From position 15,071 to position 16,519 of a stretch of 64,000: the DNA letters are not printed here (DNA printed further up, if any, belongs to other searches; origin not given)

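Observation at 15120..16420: Stand-alone multi-HTH protein with a C-terminal zinc-ribbon-like motif in a moderately GC-rich segment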

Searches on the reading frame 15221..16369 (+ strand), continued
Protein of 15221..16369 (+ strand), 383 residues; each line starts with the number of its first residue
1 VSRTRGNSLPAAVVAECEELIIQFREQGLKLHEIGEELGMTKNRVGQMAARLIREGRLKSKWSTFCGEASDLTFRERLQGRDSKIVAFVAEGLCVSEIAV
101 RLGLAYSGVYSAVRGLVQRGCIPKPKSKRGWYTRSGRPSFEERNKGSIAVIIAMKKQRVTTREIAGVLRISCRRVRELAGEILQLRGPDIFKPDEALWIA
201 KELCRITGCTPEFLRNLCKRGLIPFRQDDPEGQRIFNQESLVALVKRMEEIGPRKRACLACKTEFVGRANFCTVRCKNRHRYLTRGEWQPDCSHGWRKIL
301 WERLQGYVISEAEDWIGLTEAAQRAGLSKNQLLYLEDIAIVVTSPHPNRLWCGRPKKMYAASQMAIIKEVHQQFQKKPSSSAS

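Call 56: find_homologous_proteins(query=A2, max_evalue=0.00001)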
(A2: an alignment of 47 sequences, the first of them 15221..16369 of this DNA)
Query A2 (47 sequences) (383 aa, profile of the alignment): 2 proteins with E <= 0.00001 among 8000 candidates.
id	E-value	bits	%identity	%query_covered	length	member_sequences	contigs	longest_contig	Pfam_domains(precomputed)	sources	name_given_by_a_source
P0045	1.5e-94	335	25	65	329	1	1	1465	-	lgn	-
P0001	1.7e-84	302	100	90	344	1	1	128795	PF12728.14,PF00376.30,PF13411.13,PF13518.13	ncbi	-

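Call 57: find_encoding_contigs(protein=P0004, flank=10000, max_places=5)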
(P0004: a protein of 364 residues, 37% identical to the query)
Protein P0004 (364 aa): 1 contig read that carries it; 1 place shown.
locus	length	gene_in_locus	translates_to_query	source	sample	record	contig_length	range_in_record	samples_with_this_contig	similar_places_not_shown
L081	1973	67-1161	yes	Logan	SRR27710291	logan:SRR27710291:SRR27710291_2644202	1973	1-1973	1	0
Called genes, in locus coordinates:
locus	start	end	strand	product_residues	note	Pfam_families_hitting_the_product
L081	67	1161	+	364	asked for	PF00196:GerE (faint), PF08281:Sigma70_r4_2 (faint), PF09339:HTH_IclR (faint), PF13384:HTH_23 (faint), PF13412:HTH_24 (faint), PF13518:HTH_28 (faint), PF13936:HTH_38 (faint)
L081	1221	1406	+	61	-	PF00584:SecE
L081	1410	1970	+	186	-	PF02357:NusG, PF00467:KOW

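Call 58: find_encoding_contigs(protein=P0045, flank=10000, max_places=5)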
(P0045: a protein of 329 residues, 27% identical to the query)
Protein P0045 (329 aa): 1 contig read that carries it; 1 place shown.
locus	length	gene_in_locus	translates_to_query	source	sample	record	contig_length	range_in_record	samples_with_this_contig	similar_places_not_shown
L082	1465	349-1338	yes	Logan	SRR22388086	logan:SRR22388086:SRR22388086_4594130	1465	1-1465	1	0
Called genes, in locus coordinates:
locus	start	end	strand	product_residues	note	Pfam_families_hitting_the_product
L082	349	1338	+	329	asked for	-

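Call 62: find_related_loci(query=A3, collection=viral_contigs, flank=8000)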
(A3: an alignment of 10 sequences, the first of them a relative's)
Query A3 (418 aa) in viral_contigs; peptide patterns used: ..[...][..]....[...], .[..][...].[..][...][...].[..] (x = any residue, [..] = any of these).
62 stretches matched a pattern, but none encodes a relative of the query by tblastn (E <= 1e-3).

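Call 63: find_related_loci(query=A3, collection=metagenome_contigs, flank=8000)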
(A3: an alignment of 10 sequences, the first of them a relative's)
Query A3 (418 aa) in metagenome_contigs; peptide patterns used: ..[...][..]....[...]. (x = any residue, [..] = any of these).
93 stretches matched a pattern, but none encodes a relative of the query by tblastn (E <= 1e-3).

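Call 64: find_encoding_contigs(protein=P0005, flank=10000, max_places=4)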
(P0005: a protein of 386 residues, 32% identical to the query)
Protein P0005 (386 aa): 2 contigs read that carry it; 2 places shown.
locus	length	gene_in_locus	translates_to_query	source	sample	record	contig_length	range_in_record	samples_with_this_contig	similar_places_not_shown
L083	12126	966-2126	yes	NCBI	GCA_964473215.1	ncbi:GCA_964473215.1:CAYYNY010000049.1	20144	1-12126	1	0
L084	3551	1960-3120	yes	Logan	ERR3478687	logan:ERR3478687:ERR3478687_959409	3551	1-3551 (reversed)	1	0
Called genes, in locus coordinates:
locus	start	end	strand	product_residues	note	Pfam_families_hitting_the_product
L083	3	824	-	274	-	?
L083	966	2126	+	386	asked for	PF13412:HTH_24 (faint), PF13936:HTH_38 (faint), PF04545:Sigma70_r4 (faint), PF08281:Sigma70_r4_2 (faint), PF13384:HTH_23 (weak), PF13518:HTH_28 (faint), PF13551:HTH_29 (weak), PF14493:HTH_40 (weak), +2 more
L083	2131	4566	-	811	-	PF00133:tRNA-synt_1, PF01406:tRNA-synt_1e (faint), PF09334:tRNA-synt_1g, PF13603:tRNA-synt_1_2, PF00133:tRNA-synt_1, PF08264:Anticodon_1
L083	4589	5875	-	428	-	PF05496:RuvB_N, PF13191:AAA_16 (faint), PF00004:AAA, PF07726:AAA_3 (faint), PF07728:AAA_5 (weak), PF13401:AAA_22 (faint), PF16193:AAA_assoc_2, PF12002:MgsA_C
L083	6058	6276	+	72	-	-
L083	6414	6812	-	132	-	PF03118:RNA_pol_A_CTD (weak)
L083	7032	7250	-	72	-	PF01026:TatD_DNase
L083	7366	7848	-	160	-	-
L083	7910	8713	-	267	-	PF01026:TatD_DNase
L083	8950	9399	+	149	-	-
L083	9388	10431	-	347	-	PF01594:AI-2E_transport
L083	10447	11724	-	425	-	PF00675:Peptidase_M16, PF05193:Peptidase_M16_C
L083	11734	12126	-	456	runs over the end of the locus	PF28494:GlyRS_ins_1 (faint), PF00587:tRNA-synt_2b, PF03129:HGTP_anticodon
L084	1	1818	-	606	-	?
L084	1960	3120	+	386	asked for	PF13412:HTH_24 (faint), PF13936:HTH_38 (faint), PF04545:Sigma70_r4 (faint), PF08281:Sigma70_r4_2 (faint), PF13384:HTH_23 (weak), PF13518:HTH_28 (faint), PF13551:HTH_29 (weak), PF14493:HTH_40 (weak), +2 more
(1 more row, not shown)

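Call 65: find_encoding_contigs(protein=P0006, flank=10000, max_places=4)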
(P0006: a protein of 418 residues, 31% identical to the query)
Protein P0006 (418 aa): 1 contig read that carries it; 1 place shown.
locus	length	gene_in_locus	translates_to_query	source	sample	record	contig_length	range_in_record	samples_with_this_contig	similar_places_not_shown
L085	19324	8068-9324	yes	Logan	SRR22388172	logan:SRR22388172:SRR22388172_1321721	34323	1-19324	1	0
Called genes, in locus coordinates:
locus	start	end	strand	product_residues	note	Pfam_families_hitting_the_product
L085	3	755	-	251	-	?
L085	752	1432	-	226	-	PF00005:ABC_tran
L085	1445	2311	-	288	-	PF03462:PCRF, PF00472:RF-1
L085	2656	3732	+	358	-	-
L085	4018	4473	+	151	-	PF11554:DUF3232 (faint)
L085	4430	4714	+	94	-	-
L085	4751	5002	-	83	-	PF01035:DNA_binding_1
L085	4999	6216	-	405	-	PF10459:Peptidase_S46 (faint), PF00089:Trypsin, PF13365:Trypsin_2, PF13180:PDZ_2, PF17820:PDZ_6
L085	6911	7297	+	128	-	-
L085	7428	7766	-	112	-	PF13787:HXXEE (weak)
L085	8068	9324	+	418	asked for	PF13384:HTH_23 (faint), PF01022:HTH_5 (faint), PF01978:TrmB (faint), PF04545:Sigma70_r4 (faint), PF08281:Sigma70_r4_2 (faint), PF21531:Rv2175c_wHTH (faint), PF00196:GerE (faint), PF04539:Sigma70_r3 (faint), +9 more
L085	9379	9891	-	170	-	-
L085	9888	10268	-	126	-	PF04977:DivIC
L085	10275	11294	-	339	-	-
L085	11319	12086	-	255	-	PF18900:DUF5656 (weak)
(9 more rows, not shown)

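Call 66: find_encoding_contigs(protein=P0007, flank=10000, max_places=4)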
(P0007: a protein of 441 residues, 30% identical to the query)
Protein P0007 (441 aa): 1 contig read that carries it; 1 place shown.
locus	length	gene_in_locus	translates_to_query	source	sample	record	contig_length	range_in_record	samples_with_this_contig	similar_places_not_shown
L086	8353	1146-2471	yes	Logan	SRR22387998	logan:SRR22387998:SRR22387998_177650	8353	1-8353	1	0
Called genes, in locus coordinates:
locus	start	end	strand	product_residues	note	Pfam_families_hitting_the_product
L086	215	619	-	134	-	PF00903:Glyoxalase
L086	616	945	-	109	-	-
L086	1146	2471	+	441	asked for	PF00196:GerE (faint), PF13412:HTH_24 (faint)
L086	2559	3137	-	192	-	-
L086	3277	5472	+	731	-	-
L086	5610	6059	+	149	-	-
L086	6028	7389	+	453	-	PF08421:Methyltransf_13, PF13489:Methyltransf_23, PF08241:Methyltransf_11 (weak), PF08242:Methyltransf_12, PF13649:Methyltransf_25 (faint), PF08484:Methyltransf_14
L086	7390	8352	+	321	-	?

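Call 68: search_solved_structures(query=A2, max_evalue=1, show_alignments=2)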
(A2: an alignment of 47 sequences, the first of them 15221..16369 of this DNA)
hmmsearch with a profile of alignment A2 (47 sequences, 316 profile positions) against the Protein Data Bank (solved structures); distinct sequences matched with E-value up to 1: 195 (the best 60 are shown).
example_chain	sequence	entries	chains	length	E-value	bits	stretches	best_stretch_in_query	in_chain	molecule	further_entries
8vd6_A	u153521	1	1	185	1.1e-09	40.9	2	8-149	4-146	CAP REPEAT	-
2lvs_A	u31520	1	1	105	4e-08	35.7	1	18-107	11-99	Putative uncharacterized protein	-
8u3b_G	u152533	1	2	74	2.8e-05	26.4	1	11-66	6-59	Nitrate/nitrite response regulator protein NarL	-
1zlj_A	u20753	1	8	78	2.8e-05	26.4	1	12-73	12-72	Dormancy Survival Regulator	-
1je8_A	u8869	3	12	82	3e-05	26.3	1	9-61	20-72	Nitrate/Nitrite Response Regulator Protein NARL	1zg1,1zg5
1zlk_A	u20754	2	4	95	4.8e-05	25.6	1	12-73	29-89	Dormancy Survival Regulator | TWO COMPONENT TRANSCRIPTIONAL REGULATORY PROTEIN DEVR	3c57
4wt0_B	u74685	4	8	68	8.1e-05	24.9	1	9-61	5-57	Response regulator receiver domain protein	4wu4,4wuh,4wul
4wsz_A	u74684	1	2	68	9.1e-05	24.7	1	9-60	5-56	Response regulator receiver domain protein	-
4ldz_A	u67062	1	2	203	0.00018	23.8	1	9-59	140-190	Transcriptional regulatory protein DesR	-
1a04_A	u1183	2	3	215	0.00018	23.8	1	9-61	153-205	NITRATE/NITRITE RESPONSE REGULATOR PROTEIN NARL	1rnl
7ve4_A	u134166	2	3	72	0.00022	23.5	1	9-61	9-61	DNA-binding response regulator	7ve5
3tgn_A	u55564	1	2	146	0.00022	23.4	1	11-63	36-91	Adc operon repressor AdcR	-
5hev_A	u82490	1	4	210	0.00023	23.4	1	8-60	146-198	Response regulator protein VraR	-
3c3w_A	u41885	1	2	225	0.0003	23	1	12-73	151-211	TWO COMPONENT TRANSCRIPTIONAL REGULATORY PROTEIN DEVR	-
2rnj_A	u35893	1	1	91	0.00044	22.5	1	9-61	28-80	Response regulator protein vraR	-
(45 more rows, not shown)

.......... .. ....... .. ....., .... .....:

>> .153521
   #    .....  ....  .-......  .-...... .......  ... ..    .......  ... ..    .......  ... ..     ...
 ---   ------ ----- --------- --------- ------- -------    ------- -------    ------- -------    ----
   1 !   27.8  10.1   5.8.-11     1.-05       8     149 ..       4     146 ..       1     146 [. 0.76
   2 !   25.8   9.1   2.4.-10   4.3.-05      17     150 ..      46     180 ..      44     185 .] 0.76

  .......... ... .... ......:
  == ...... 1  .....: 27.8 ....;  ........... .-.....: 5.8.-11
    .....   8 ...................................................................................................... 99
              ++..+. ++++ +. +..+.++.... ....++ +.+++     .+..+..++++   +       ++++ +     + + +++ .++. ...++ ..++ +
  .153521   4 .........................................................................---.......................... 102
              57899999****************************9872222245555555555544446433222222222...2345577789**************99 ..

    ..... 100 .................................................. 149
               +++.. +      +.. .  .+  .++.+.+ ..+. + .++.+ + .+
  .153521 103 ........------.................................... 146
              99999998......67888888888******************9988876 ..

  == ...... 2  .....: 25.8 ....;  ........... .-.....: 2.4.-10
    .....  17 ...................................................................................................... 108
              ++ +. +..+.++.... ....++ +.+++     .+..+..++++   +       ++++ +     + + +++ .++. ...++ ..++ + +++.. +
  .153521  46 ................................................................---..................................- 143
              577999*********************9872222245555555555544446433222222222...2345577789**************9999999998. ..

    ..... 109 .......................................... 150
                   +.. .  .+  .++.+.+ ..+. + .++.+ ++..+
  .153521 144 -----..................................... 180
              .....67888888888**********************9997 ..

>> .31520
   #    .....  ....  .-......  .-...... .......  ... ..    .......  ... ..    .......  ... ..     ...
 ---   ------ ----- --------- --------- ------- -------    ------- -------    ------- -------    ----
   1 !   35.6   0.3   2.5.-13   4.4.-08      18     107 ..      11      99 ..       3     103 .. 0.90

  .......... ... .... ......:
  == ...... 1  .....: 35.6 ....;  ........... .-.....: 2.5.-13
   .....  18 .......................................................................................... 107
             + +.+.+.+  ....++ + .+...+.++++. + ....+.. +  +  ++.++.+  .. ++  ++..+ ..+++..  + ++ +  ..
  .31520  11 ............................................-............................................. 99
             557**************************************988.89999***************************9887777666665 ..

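Call 74: predict_structure(alignment_id=A2)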
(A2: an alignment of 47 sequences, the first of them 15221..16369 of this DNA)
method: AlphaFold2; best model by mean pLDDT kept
length: 383 residues; sequences in the alignment: 47
mean_pLDDT: 88.1   pTM: 0.52
mean pLDDT of the five models: 88.1, 87.5, 87.3, 86.9, 86.5
residues with pLDDT >= 90: 267; 70-90: 72; 50-70: 26; < 50: 18
segments of 3 or more residues with pLDDT < 50: 1-5, 65-69, 133-135, 287-290
pLDDT, mean of each block of 10 residues (from residue 1): 57 96 96 96 94 92 52 81 96 90 91 94 78 60 95 95 96 97 96 95 94 94 87 92 96 86 86 85 64 78 94 98 98 91 96 95 98 86 49
secondary structure, 60 per line:
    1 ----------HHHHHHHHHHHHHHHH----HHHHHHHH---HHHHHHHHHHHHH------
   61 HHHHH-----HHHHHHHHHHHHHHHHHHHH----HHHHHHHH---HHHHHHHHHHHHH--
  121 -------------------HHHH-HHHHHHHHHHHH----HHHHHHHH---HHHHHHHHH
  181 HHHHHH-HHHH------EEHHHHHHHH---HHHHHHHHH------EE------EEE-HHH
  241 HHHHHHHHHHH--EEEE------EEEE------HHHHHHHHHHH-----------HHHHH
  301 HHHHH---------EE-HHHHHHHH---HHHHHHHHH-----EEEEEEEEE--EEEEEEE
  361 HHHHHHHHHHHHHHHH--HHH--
elements in order: H11-26 H31-38 H42-54 H61-65 H71-90 H95-102 H106-118 H140-143 H145-156 H161-168 H172-186 H188-191 H200-207 H211-219 E234-236 H238-251 E254-257 E264-267 H274-284 H296-305 H318-325 H329-337 E343-351 E354-360 H361-376

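Call 86: search_dna_similar(query=window:15221-16369:+, collection=phages, mode=protein, max_evalue=0.001, max_rows=15)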
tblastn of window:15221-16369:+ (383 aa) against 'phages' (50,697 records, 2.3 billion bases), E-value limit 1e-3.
No match.

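Call 87: search_dna_similar(query=window:15221-16369:+, collection=plasmids, mode=protein, max_evalue=0.001, max_rows=15)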
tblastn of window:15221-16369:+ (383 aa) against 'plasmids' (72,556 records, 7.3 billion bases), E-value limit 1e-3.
No match.
